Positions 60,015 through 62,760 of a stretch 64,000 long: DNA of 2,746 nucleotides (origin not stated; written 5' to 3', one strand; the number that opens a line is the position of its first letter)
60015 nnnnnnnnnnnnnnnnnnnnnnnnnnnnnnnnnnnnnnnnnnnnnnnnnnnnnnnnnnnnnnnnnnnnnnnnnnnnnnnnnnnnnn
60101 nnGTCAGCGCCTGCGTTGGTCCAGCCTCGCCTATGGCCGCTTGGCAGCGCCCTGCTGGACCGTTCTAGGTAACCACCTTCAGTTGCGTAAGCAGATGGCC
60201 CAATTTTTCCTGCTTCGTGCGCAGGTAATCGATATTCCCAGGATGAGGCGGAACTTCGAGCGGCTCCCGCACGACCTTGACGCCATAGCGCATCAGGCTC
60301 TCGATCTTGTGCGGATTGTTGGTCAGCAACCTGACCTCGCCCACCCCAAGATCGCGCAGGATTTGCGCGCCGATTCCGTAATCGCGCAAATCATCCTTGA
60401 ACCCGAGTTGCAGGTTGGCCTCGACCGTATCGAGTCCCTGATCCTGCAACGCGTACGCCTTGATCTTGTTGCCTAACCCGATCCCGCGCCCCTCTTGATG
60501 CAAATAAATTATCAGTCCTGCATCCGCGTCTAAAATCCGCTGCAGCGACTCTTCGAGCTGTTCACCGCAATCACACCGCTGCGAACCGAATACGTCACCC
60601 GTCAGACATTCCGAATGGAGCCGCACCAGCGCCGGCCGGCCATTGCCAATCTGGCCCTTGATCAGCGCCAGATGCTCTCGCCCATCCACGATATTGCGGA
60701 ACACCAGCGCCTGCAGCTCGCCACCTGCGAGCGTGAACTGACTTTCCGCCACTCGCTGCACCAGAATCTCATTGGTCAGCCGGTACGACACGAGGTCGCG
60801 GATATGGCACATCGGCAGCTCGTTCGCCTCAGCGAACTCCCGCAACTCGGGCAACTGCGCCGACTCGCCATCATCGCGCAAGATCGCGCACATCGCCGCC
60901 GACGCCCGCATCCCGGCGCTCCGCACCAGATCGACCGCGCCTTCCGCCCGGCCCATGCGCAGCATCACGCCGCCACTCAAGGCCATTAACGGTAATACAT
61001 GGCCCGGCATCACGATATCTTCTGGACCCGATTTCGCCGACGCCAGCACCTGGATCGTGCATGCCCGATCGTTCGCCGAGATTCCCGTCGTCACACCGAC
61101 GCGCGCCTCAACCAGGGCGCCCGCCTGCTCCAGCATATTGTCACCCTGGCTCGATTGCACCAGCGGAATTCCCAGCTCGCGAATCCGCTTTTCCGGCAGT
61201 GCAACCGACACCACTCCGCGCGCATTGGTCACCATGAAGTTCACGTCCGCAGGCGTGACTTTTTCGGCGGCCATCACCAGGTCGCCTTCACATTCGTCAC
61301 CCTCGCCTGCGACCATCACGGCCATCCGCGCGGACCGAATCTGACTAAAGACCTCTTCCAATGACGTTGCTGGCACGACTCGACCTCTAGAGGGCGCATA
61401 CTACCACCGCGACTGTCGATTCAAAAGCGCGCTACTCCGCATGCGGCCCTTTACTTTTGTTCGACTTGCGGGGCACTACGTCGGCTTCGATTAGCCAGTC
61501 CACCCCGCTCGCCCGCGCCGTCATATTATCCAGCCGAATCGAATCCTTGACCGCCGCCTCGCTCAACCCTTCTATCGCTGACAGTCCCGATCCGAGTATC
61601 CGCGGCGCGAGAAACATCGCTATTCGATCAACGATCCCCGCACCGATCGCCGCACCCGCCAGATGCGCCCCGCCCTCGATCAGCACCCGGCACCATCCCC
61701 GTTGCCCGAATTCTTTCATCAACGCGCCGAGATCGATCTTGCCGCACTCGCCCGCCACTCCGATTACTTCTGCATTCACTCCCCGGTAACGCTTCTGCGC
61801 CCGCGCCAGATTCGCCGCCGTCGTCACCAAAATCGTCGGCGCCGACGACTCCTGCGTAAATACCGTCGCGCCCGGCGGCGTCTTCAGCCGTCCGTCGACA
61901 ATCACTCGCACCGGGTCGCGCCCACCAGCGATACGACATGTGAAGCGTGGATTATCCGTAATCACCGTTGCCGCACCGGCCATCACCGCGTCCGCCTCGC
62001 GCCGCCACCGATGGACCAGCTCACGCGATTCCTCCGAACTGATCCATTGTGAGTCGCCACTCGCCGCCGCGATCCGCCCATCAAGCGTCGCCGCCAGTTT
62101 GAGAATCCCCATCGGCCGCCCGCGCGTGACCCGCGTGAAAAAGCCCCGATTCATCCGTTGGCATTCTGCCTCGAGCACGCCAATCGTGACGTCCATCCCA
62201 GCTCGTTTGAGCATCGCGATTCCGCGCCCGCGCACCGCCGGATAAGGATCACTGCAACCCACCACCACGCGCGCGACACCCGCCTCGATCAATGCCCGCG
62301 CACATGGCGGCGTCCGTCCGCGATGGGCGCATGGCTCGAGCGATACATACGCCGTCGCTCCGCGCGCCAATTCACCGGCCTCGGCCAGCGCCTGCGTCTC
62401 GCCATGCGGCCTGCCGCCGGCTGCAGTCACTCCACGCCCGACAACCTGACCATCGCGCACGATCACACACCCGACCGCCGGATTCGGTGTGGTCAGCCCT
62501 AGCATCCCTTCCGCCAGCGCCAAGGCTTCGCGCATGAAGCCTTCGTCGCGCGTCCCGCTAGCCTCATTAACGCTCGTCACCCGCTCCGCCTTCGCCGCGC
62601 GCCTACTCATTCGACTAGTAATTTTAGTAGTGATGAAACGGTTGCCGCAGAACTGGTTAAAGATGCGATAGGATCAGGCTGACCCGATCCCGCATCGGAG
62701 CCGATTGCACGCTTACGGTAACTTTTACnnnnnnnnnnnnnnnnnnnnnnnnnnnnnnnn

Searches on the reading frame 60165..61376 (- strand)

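Call 33: search_protein_families(library=pfam, proteins=[window:60165-61376:-], max_evalue=0.0001)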
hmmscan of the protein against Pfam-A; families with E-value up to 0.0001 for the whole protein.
window:60165-61376:- (403 aa): 2 families
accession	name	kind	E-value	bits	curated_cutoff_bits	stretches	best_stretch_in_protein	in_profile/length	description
PF00925.25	GTP_cyclohydro2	-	8.7e-68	227.5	23.3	1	208-370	2-162/165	GTP cyclohydrolase II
PF00926.24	DHBP_synthase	-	9.8e-58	195.3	26.4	1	7-198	1-191/191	3,4-dihydroxy-2-butanone 4-phosphate synthase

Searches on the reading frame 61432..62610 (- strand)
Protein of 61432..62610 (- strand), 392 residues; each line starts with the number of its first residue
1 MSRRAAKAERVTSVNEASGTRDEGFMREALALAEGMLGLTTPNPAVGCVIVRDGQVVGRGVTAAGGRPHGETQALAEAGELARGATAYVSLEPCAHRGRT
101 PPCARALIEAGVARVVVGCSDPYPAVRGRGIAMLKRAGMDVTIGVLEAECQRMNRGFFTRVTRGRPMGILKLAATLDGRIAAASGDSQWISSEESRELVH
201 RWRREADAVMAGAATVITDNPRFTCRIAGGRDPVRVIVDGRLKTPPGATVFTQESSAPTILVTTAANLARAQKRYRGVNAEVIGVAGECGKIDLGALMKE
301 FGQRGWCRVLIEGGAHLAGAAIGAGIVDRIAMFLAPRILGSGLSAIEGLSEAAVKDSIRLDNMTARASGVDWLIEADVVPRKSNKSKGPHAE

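Call 33: search_protein_families(library=pfam, proteins=[window:61432-62610:-], max_evalue=0.0001)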
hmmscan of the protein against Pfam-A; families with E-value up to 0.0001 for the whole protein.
window:61432-62610:- (392 aa): 3 families
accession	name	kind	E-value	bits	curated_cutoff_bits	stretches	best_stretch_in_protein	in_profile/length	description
PF01872.23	RibD_C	-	4.6e-46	157.6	24.1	1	167-372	2-195/197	RibD C-terminal domain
PF00383.29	dCMP_cyt_deam_1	-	1.1e-16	61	25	1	21-119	3-102/102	Cytidine and deoxycytidylate deaminase zinc-binding region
PF14437.12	MafB19-deam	-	2.9e-11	43.9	27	1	24-160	5-140/142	MafB19-like deaminase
